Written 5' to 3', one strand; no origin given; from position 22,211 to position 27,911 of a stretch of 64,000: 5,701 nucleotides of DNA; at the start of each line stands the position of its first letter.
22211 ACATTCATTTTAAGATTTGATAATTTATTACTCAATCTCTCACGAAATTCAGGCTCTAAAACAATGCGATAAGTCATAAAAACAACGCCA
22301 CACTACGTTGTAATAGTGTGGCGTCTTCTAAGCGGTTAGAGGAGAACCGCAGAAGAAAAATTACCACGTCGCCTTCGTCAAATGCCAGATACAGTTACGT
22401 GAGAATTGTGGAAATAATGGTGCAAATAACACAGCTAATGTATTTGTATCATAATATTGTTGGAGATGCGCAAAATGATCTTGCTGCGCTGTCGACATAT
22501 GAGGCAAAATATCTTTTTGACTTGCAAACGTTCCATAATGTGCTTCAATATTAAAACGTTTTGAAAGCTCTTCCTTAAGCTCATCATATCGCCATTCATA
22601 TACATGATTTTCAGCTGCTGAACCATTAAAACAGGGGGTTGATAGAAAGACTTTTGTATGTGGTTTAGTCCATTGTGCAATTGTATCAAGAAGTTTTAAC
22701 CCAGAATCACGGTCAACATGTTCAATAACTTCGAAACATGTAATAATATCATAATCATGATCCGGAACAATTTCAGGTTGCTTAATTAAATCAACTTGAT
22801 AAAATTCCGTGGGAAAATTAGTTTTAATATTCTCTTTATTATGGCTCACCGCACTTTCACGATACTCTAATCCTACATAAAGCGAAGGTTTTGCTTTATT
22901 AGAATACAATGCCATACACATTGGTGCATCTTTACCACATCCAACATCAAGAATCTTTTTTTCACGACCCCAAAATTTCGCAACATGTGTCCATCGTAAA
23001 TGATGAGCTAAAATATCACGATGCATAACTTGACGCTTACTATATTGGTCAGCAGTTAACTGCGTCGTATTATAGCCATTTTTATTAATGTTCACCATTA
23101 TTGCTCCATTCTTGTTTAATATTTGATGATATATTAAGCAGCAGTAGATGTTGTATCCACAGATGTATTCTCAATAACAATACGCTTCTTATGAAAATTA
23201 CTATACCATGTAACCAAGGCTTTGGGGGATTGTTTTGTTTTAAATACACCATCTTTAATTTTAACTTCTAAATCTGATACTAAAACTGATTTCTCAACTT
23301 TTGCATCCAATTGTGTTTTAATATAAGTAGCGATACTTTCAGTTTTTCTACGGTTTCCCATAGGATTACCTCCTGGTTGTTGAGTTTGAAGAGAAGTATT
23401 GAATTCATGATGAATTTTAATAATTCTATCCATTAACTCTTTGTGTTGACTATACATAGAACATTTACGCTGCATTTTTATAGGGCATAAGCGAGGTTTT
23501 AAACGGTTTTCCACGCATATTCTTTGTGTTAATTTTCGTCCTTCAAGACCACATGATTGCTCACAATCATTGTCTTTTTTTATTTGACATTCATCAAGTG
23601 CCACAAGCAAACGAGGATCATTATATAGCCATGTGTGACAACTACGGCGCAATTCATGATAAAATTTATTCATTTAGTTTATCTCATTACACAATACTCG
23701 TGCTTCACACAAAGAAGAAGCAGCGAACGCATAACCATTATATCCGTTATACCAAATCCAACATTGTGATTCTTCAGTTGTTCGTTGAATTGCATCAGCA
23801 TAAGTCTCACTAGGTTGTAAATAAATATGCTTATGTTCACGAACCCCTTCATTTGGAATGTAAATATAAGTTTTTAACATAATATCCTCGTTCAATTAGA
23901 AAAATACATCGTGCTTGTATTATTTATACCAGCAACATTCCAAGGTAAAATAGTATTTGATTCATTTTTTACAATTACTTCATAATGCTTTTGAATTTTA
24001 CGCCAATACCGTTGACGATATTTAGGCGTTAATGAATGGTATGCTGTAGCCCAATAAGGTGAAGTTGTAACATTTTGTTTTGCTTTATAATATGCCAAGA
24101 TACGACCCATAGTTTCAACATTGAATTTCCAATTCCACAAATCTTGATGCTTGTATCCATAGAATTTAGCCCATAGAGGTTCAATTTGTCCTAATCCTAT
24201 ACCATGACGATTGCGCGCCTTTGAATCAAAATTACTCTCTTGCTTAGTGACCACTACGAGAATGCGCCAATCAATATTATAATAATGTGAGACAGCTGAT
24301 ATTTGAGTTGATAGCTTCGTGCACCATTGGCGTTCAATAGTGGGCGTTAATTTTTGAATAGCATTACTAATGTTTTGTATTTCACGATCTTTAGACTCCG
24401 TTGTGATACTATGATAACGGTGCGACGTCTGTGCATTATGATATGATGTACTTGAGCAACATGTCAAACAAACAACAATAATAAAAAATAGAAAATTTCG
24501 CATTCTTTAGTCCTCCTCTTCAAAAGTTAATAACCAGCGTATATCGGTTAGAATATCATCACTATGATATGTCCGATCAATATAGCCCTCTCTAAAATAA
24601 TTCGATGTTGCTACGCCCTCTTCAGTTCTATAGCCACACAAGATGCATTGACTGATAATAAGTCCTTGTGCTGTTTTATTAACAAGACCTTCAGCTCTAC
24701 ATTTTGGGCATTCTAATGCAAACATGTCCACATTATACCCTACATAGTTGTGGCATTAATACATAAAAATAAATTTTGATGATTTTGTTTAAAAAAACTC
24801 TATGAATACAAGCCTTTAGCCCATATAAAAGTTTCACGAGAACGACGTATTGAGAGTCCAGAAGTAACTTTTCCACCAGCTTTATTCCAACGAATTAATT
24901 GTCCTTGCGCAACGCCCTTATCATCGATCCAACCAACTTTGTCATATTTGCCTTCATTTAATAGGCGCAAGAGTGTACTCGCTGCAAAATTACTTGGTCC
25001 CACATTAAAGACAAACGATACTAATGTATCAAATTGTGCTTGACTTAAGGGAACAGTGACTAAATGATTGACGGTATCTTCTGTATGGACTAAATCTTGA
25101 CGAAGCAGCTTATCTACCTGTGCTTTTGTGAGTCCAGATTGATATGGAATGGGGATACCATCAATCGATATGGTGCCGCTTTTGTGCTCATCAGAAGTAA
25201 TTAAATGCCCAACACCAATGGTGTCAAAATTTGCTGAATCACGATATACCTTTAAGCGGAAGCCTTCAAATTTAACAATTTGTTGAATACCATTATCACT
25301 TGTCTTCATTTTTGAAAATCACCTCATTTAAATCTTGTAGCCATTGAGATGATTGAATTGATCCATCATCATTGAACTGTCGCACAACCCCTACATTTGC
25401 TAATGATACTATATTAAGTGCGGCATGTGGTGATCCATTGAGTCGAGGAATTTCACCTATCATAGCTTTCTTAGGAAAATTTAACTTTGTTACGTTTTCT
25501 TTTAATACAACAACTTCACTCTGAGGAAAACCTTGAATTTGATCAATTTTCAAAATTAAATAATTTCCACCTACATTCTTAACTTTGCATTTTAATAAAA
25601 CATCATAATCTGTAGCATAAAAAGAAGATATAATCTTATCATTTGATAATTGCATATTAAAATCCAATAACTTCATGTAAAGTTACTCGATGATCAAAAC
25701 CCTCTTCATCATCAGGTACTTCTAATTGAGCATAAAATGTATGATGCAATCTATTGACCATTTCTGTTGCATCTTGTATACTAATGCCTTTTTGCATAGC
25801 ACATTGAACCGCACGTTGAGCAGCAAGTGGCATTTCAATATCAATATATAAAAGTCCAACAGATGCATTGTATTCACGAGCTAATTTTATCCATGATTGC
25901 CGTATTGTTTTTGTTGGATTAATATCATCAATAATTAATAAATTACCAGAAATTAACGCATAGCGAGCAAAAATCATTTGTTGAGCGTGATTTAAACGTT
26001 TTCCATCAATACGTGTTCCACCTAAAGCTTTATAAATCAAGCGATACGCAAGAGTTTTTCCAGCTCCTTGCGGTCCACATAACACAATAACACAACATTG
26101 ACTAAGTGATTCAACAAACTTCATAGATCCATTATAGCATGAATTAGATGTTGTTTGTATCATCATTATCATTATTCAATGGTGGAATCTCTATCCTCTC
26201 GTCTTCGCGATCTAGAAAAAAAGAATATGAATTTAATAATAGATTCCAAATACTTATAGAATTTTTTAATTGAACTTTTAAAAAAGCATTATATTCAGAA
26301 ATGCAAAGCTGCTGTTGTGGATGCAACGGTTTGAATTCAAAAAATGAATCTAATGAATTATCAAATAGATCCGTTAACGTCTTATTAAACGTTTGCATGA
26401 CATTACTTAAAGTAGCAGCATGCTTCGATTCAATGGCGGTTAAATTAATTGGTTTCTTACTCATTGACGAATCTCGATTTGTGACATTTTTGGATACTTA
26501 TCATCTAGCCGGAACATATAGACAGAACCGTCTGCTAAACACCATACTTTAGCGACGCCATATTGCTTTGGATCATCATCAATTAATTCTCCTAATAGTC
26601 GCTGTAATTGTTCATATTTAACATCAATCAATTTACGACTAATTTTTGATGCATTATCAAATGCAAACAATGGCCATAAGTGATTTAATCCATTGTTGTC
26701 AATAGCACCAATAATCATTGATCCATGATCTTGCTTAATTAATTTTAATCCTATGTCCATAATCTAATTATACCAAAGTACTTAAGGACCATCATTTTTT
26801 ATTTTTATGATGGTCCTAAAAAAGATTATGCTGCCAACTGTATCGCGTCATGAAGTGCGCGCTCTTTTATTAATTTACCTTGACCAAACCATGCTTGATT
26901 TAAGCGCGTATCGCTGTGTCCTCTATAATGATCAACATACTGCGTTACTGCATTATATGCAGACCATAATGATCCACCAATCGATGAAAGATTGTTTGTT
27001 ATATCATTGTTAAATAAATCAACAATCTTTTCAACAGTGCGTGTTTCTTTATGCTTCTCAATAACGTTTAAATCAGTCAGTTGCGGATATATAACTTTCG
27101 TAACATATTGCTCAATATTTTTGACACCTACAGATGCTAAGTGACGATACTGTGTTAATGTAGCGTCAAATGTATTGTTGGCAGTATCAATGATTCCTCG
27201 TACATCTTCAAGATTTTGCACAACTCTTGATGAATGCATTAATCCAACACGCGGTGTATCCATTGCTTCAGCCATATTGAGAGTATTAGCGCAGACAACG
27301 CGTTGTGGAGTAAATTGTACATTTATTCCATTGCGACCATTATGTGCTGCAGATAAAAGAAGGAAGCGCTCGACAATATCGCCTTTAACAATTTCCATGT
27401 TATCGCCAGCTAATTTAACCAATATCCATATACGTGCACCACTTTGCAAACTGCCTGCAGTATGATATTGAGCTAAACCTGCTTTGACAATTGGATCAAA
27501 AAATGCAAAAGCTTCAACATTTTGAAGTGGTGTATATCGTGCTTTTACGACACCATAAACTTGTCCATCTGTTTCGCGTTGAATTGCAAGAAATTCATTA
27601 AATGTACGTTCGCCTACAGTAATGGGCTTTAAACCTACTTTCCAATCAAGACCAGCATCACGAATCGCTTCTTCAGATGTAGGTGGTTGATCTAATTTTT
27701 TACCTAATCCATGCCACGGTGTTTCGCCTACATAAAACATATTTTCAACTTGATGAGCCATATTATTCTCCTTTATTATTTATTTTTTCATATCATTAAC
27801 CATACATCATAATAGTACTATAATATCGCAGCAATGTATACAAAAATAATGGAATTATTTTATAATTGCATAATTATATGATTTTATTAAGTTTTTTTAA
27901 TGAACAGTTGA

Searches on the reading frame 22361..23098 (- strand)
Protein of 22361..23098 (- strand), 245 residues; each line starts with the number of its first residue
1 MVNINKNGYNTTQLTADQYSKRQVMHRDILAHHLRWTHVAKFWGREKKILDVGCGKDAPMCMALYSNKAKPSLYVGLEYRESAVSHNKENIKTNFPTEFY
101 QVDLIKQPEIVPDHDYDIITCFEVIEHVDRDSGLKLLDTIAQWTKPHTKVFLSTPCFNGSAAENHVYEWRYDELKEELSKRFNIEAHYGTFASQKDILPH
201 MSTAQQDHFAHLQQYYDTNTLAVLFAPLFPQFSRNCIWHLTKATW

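Call 94: search_protein_families(library=pfam, proteins=[window:22361-23098:-], max_evalue=0.001)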
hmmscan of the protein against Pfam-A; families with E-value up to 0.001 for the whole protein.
window:22361-23098:- (245 aa): 6 families
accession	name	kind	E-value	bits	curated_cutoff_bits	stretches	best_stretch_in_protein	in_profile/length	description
PF13489.12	Methyltransf_23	-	6.8e-16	58.9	27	1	44-185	21-148/164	Methyltransferase domain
PF13847.12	Methyltransf_31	-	1.5e-10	41.3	27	1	46-181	4-125/145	Methyltransferase domain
PF08241.18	Methyltransf_11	-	3.1e-08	34.6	21.2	1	50-150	1-93/95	Methyltransferase domain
PF13649.12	Methyltransf_25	-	4.3e-08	34.2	27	1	49-146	1-95/97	Methyltransferase domain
PF08242.18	Methyltransf_12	-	1.3e-07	32.6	30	1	50-146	1-94/98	Methyltransferase domain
PF06325.19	PrmA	-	0.00021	21.3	22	1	45-153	161-259/296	Ribosomal protein L11 methyltransferase (PrmA)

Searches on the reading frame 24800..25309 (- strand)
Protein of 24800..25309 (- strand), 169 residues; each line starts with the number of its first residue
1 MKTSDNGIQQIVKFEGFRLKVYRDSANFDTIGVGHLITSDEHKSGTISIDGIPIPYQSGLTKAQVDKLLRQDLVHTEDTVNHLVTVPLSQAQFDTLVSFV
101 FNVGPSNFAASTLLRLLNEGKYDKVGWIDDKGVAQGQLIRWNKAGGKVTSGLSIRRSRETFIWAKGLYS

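Call 94: search_protein_families(library=pfam, proteins=[window:24800-25309:-], max_evalue=0.001)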
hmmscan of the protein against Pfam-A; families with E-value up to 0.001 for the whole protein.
window:24800-25309:- (169 aa): 1 family
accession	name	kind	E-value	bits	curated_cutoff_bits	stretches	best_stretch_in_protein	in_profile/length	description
PF00959.24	Phage_lysozyme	-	8.5e-36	123.5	22.3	1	13-159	2-125/125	Phage lysozyme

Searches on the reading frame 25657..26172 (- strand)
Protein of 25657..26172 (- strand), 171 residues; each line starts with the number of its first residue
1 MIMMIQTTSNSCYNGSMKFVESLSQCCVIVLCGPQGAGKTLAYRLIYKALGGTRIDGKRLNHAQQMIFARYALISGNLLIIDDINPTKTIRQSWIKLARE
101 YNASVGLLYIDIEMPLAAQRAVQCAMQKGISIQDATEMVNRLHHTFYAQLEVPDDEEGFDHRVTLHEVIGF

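Call 95: search_protein_families(library=pfam, proteins=[window:25657-26172:-], max_evalue=0.001)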
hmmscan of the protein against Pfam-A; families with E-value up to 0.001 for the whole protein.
window:25657-26172:- (171 aa): 1 family
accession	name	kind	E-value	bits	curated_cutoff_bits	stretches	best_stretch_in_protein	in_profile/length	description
PF13671.12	AAA_33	-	8.4e-09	36.3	27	0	68-139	62-133/143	AAA domain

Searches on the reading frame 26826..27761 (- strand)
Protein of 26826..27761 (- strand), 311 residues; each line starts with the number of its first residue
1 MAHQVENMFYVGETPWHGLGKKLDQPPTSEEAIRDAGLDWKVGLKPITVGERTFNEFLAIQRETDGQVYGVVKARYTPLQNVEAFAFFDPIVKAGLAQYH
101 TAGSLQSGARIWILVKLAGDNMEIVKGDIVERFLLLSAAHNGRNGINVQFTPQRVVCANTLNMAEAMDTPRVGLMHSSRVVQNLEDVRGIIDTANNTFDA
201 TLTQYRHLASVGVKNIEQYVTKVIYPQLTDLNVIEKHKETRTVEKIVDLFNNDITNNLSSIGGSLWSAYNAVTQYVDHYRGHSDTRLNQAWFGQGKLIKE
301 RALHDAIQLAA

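Call 95: search_protein_families(library=pfam, proteins=[window:26826-27761:-], max_evalue=0.001)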
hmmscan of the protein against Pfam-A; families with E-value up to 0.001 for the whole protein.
window:26826-27761:- (311 aa): 1 family
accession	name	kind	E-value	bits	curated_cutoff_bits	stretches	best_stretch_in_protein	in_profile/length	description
PF06067.16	DUF932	-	1e-43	150.2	23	1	69-285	2-212/227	Domain of unknown function (DUF932)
